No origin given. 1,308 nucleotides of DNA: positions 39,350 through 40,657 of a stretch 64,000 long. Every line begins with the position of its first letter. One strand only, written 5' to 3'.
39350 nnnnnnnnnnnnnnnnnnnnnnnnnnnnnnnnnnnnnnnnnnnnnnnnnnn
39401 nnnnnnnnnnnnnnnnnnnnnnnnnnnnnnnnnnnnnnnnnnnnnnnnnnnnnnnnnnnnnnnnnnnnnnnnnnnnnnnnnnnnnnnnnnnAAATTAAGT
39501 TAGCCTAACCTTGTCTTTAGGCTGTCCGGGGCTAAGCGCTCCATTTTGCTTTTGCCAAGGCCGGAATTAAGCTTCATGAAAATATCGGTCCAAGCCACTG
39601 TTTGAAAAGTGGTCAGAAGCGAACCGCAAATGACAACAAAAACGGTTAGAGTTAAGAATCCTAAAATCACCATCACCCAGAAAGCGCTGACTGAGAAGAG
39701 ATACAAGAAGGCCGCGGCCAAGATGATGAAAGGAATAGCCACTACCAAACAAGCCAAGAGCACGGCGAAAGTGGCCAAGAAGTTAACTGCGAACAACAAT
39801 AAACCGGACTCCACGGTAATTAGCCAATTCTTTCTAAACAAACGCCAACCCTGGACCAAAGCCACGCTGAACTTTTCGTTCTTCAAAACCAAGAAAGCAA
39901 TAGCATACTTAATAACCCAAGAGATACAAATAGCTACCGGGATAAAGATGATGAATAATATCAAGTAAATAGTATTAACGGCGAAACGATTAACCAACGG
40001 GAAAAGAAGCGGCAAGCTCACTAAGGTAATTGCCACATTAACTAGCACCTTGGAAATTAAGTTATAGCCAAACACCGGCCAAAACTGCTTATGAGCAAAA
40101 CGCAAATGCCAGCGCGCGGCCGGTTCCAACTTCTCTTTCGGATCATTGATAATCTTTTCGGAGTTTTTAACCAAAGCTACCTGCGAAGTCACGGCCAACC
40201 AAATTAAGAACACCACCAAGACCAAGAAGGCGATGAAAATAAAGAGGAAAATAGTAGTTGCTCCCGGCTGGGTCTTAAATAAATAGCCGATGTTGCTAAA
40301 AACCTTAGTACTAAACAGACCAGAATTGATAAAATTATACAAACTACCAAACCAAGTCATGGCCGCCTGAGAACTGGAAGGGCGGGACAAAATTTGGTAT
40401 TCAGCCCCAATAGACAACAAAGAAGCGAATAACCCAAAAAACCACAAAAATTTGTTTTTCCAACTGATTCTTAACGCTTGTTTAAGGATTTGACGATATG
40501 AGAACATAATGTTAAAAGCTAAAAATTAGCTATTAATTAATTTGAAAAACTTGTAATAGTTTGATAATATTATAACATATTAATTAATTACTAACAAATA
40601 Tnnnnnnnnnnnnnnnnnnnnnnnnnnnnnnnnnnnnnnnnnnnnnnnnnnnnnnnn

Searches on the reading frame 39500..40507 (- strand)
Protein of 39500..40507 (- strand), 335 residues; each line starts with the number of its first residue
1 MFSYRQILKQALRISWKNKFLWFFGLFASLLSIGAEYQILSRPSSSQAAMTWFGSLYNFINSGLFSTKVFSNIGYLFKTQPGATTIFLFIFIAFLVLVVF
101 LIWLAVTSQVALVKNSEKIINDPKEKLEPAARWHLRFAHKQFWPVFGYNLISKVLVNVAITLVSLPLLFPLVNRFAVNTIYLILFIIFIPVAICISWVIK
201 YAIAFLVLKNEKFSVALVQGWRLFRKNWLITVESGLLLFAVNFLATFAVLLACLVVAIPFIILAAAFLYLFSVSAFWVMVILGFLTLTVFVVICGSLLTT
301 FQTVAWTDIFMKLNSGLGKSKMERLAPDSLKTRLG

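Call 22: search_protein_families(library=pfam, proteins=[window:39500-40507:-], max_evalue=1)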
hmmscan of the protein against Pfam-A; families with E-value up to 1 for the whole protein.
window:39500-40507:- (335 aa): 0 families

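Call 60: search_protein_families(library=ncbifam, proteins=[window:39500-40507:-], max_evalue=0.01)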
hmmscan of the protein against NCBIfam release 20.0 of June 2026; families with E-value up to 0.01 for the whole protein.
window:39500-40507:- (335 aa): 0 families

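Call 66: find_homologous_proteins(query=window:39500-40507:-, max_evalue=0.001)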
Query window:39500-40507:- (335 aa): 334 proteins with E <= 0.001 among 7510 candidates; the best 120 are listed.
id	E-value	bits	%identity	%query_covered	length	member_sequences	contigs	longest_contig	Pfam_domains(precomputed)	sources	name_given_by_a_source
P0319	1.9e-207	706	100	100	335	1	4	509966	-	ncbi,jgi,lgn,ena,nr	ncbi:MAG TPA: hypothetical protein PKI61_00620 [bacterium]|nr:hypothetical protein [bacterium] HPT29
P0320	1.1e-155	536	73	100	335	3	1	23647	-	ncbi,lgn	-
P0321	1.8e-151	522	71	100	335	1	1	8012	-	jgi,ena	-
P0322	1.9e-106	374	53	99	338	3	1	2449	-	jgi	jgi:hypothetical protein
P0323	2.5e-101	358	52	99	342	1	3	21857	-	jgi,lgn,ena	jgi:hypothetical protein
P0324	1.6e-100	355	51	99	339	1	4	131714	-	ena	-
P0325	2.4e-98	348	51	99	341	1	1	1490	-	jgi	jgi:hypothetical protein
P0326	5.6e-94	333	52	99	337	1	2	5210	-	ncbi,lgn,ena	ncbi:MAG: hypothetical protein WCJ57_03995 [Candidatus Falkowbacteria bacterium]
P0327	7.5e-92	326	51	100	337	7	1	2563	-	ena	-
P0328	1.1e-91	326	50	99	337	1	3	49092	-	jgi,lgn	-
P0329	3.3e-91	324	48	97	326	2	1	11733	-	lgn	-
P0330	9.8e-91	323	48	97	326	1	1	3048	-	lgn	-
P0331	1.8e-89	319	49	100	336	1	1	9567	-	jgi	jgi:hypothetical protein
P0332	1.1e-88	316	49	100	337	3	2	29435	-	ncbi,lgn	-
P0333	1.7e-88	315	51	99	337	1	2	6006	-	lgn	-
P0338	4.4e-80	288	45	96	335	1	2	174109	PF24400.2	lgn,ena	-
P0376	5.4e-64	235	38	99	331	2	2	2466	PF25231.2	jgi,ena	-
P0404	3.6e-61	226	36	99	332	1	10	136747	PF24400.2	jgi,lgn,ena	jgi:membrane-anchored glycerophosphoryl diester phosphodiesterase (GDPDase)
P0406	7.2e-61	225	39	96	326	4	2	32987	PF24400.2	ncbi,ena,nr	ncbi:hypothetical protein KAR28_06340 [Candidatus Parcubacteria bacterium]|nr:hypothetical protein [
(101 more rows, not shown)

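Call 68: find_encoding_contigs(protein=P0406, flank=10000, max_places=2)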
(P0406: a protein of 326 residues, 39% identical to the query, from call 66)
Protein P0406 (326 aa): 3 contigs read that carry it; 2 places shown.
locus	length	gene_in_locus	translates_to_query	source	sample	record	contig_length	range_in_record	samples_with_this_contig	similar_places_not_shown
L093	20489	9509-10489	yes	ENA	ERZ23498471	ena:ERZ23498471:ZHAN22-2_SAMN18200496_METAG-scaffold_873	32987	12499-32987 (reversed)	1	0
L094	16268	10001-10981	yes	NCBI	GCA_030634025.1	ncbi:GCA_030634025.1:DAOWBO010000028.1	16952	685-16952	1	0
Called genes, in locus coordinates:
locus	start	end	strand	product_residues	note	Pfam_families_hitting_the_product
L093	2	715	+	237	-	PF13482:RNase_H_2, PF10108:DNA_pol_B_exo2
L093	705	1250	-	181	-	PF01864:CarS-like, PF01148:CTP_transf_1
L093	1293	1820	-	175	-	PF01066:CDP-OH_P_transf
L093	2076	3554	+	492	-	PF00575:S1, PF23459:S1_RRP5 (weak)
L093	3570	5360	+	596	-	PF00009:GTP_EFTU, PF01926:MMR_HSR1, PF02421:FeoB_N (faint), PF22042:EF-G_D2, PF03144:GTP_EFTU_D2, PF00679:EFG_C, PF21018:BipA_C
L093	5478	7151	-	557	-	PF00270:DEAD, PF04851:ResIII, PF00271:Helicase_C, PF28538:Helicase_helical, PF03880:DbpA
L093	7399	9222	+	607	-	PF06480:FtsH_ext (faint), PF00004:AAA, PF07728:AAA_5 (faint), PF17862:AAA_lid_3, PF01434:Peptidase_M41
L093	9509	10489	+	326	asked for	PF24400:DUF7544 (weak)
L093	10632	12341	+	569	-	PF00437:T2SSE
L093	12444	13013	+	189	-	PF01997:Translin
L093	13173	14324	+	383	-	PF03222:Trp_Tyr_perm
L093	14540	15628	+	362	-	PF00999:Na_H_Exchanger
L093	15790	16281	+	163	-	PF00149:Metallophos (weak), PF12850:Metallophos_2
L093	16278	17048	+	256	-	PF00459:Inositol_P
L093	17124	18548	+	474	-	PF01875:Memo, PF01871:AMMECR1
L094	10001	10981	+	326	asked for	PF24400:DUF7544 (weak)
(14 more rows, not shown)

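Call 69: search_protein_families(library=pfam, proteins=[P0404, P0376, P0338], max_evalue=0.01)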
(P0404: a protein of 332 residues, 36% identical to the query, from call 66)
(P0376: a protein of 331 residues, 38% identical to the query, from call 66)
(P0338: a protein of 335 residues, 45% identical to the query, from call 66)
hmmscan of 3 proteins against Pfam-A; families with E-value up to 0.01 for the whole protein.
P0404 (332 aa): 1 family
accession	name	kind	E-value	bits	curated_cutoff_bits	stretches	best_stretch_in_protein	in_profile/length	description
PF24400.1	DUF7544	-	1.5e-06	28.1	27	1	81-301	64-282/302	Family of unknown function (DUF7544)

P0376 (331 aa): 2 families
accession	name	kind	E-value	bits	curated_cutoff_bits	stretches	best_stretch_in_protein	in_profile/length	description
PF04515.18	Choline_transpo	-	0.00037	20.3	26.9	1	183-291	197-303/326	Plasma-membrane choline transporter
PF24400.1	DUF7544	-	0.0086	15.8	27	0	81-293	64-272/302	Family of unknown function (DUF7544)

P0338 (335 aa): 1 family
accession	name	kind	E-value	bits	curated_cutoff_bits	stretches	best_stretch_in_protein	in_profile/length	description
PF24400.1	DUF7544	-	7.1e-06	25.9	27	1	144-303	118-283/302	Family of unknown function (DUF7544)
